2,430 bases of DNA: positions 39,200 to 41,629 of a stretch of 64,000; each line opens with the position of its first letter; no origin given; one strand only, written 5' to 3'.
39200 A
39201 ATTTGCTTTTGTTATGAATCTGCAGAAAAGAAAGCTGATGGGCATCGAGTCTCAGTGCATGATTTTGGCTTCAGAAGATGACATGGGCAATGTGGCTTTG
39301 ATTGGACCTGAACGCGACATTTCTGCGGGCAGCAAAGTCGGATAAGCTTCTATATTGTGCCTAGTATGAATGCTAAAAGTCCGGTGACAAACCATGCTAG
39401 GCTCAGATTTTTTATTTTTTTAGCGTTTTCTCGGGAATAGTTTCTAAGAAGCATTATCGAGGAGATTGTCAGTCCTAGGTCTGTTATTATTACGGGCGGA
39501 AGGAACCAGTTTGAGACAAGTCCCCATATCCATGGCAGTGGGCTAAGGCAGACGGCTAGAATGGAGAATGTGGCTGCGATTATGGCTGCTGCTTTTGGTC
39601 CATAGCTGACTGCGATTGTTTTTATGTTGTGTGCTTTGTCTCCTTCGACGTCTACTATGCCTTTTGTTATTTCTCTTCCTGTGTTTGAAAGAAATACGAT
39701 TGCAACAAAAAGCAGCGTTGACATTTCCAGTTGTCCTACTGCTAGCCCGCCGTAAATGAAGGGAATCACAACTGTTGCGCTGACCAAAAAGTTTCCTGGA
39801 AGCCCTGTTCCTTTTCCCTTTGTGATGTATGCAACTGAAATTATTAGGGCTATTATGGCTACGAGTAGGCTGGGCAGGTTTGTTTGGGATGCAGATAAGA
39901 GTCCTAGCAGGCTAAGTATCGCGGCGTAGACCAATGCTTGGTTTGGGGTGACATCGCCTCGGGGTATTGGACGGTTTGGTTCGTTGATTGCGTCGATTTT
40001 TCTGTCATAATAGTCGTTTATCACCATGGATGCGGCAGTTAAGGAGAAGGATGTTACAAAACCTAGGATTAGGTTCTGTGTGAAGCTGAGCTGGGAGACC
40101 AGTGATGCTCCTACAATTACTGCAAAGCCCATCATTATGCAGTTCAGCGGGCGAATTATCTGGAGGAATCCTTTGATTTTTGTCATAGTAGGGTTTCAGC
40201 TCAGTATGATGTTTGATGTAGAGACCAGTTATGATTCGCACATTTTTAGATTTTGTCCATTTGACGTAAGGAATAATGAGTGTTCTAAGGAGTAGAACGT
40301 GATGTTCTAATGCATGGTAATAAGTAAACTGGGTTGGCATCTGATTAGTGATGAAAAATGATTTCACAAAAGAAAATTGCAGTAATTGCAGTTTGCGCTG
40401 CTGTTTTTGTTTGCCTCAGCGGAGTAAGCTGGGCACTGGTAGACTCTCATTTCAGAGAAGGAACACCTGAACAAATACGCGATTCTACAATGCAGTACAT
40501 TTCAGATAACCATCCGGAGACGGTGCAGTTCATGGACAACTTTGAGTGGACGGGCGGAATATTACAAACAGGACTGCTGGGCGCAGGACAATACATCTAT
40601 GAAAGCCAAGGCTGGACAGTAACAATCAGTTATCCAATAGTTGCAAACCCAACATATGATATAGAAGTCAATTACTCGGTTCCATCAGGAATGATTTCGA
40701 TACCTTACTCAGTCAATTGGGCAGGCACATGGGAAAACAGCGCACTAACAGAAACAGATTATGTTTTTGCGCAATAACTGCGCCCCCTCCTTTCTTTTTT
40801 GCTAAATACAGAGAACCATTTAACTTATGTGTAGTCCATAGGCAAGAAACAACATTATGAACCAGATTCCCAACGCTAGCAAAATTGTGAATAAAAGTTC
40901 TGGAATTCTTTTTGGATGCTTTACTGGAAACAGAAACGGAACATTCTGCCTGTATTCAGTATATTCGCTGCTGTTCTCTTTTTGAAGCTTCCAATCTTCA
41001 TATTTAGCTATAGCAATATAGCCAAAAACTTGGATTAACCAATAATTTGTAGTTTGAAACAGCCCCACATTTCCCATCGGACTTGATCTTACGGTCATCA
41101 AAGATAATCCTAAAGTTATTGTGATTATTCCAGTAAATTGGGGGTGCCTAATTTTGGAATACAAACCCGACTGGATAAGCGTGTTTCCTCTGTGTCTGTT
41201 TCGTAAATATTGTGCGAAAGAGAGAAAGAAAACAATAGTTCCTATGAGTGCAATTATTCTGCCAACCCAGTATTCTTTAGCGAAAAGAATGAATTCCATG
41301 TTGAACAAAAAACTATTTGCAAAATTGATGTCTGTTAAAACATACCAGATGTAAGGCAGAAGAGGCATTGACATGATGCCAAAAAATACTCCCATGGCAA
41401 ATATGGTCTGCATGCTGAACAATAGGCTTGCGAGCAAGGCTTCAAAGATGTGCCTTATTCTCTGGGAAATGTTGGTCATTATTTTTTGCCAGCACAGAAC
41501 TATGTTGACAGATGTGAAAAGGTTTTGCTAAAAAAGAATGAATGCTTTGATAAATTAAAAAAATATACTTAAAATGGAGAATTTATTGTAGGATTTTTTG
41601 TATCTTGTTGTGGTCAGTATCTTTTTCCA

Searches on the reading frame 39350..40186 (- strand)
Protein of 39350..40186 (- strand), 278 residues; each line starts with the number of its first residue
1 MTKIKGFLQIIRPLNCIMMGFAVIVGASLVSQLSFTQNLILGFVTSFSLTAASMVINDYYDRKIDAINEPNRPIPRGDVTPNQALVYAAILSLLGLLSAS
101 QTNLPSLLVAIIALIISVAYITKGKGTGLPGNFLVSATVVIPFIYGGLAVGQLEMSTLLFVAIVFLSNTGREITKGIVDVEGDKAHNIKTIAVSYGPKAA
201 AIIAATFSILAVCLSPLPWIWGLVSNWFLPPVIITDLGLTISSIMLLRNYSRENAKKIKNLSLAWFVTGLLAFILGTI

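Call 16: search_protein_families(library=ncbifam, proteins=[window:39350-40186:-], max_evalue=0.1)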
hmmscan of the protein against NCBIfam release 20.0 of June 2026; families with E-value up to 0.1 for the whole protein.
window:39350-40186:- (278 aa): 34 families (the best 25 are shown)
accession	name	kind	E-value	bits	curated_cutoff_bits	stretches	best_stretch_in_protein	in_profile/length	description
NF009523.0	PRK12884.1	equivalog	3.5e-75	252.8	269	1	2-278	2-278/279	prenyltransferase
NF009521.0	PRK12882.1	equivalog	5.5e-59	199.7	296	1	2-277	3-277/280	geranylgeranylglycerol-phosphate geranylgeranyltransferase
NF009522.0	PRK12883.1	equivalog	5.1e-50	170.5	353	1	4-278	3-275/279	geranylgeranylglycerol-phosphate geranylgeranyltransferase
NF005742.0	PRK07566.1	equivalog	6.5e-30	104.3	313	1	3-271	27-304/315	chlorophyll synthase ChlG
TIGR01476.1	chlor_syn_BchG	subfamily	1.6e-25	90.1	212.3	1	8-270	4-275/283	(bacterio)chlorophyll synthase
TIGR01475.1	ubiA_other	subfamily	9.3e-21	74.5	180.8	1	30-268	28-264/282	UbiA-like polyprenyltransferase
NF009513.0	PRK12872.1-3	equivalog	1e-18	67.9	288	1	4-275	12-292/293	prenyltransferase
TIGR02056.1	ChlG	equivalog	3.8e-18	66.1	436.45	1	4-205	16-233/306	chlorophyll synthase ChlG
NF035940.1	prenyl_rel_EboC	equivalog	6.3e-18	65.2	250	1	7-196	2-197/292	UbiA-like protein EboC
TIGR01474.1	ubiA_proteo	equivalog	2.2e-17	63.5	275.45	1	21-254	25-258/282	4-hydroxybenzoate octaprenyltransferase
NF045897.1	SCO3242_trans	equivalog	3.8e-16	59.5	260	1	24-128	19-123/287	SCO3242 family prenyltransferase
TIGR01473.1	cyoE_ctaB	equivalog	2.8e-15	56.8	210.3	1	7-273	3-277/281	heme o synthase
NF003348.0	PRK04375.1-1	equivalog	6.5e-15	55.3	285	1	4-264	3-270/292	heme o synthase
NF009058.0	PRK12392.1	subfamily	2.4e-14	53.1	494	1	2-242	12-267/333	bacteriochlorophyll c synthase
NF009515.0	PRK12874.1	equivalog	4.5e-13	49.2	392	1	22-274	30-279/291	4-hydroxybenzoate polyprenyltransferase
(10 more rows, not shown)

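Call 17: search_protein_families(library=pfam, proteins=[window:39350-40186:-], max_evalue=0.1)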
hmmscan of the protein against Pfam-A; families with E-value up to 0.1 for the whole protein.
window:39350-40186:- (278 aa): 2 families
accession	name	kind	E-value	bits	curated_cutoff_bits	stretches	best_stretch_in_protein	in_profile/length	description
PF01040.23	UbiA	-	5.7e-43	147.4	34.2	1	22-259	4-244/250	UbiA prenyltransferase family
PF01595.25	CNNM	-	0.034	14.2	28.4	1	189-229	106-146/181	Cyclin M transmembrane N-terminal domain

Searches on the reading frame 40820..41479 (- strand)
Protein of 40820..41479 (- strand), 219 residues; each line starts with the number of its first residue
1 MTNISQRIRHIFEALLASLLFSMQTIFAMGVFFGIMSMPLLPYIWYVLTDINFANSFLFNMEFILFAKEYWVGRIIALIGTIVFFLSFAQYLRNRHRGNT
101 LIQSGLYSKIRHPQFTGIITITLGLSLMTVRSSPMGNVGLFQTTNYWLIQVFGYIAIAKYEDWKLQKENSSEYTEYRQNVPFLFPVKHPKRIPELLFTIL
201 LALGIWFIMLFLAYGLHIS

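Call 16: search_protein_families(library=ncbifam, proteins=[window:40820-41479:-], max_evalue=0.1)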
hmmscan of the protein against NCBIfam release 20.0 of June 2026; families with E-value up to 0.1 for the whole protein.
window:40820-41479:- (219 aa): 2 families
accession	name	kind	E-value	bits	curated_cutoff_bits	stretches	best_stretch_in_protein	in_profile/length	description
TIGR04571.1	LmtA_Leptospira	exception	0.00098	18.9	325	1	101-199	88-178/252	lipid A Kdo2 1-phosphate O-methyltransferase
NF040696.1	isopcys_mtase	equivalog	0.0019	18.1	160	1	35-181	47-184/190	protein-S-isoprenylcysteine O-methyltransferase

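Call 17: search_protein_families(library=pfam, proteins=[window:40820-41479:-], max_evalue=0.1)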
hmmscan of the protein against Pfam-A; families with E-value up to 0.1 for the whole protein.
window:40820-41479:- (219 aa): 3 families
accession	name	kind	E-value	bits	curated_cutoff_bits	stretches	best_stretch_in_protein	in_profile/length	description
PF04140.19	ICMT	-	0.00021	22.1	24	1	92-133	27-67/95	Isoprenylcysteine carboxyl methyltransferase (ICMT) family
PF06966.17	DUF1295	-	0.0006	19.8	20.4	1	67-179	118-234/235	Protein of unknown function (DUF1295)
PF04191.18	PEMT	-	0.0012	19.7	25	1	97-151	38-92/105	Phospholipid methyltransferase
